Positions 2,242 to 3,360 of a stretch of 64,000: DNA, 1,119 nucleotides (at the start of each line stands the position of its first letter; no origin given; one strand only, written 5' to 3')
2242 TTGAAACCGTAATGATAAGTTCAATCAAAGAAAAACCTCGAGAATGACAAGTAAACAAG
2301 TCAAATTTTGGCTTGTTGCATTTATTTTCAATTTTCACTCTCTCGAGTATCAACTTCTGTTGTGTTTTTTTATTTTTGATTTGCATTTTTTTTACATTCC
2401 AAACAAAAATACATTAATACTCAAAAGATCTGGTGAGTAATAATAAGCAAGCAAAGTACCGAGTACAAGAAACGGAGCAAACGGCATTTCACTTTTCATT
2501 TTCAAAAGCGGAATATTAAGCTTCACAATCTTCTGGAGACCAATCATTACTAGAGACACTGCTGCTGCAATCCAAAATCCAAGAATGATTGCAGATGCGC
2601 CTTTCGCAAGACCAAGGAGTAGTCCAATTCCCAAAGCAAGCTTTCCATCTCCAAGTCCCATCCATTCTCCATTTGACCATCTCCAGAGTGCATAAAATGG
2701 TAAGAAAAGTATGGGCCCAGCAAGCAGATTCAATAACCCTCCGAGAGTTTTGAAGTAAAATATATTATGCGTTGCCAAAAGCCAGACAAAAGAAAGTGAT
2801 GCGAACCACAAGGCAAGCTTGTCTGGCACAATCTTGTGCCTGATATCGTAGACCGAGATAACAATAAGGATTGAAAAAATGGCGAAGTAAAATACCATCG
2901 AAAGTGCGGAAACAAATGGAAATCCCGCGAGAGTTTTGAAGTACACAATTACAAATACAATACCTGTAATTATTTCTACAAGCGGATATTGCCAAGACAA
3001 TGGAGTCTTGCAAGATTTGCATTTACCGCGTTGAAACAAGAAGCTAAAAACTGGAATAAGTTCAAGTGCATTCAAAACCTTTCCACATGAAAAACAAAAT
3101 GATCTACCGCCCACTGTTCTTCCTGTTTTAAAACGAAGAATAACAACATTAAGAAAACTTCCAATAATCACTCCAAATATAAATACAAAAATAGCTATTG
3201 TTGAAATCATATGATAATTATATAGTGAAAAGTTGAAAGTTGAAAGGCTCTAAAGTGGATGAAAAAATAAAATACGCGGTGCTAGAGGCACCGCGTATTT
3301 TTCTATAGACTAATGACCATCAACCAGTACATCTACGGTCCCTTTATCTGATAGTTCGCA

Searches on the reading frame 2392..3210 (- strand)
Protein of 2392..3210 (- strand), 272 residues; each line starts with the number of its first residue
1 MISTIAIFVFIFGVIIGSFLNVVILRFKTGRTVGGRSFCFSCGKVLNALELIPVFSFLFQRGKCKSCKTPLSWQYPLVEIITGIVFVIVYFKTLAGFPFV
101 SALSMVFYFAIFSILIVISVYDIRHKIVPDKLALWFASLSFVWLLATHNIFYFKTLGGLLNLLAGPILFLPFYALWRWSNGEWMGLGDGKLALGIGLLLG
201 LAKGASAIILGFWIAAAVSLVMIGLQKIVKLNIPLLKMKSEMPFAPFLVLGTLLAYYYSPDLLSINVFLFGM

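Call 62: search_protein_families(library=pfam, proteins=[window:2392-3210:-], max_evalue=0.001)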
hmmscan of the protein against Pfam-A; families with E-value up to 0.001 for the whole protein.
window:2392-3210:- (272 aa): 2 families
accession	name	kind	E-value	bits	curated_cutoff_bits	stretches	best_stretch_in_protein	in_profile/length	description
PF06750.18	A24_N_bact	-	3.7e-29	101.1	23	1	11-92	1-83/84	Bacterial Peptidase A24 N-terminal domain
PF01478.23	Peptidase_A24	-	1.3e-11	45.3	26.5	1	110-219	2-103/104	Type IV leader peptidase family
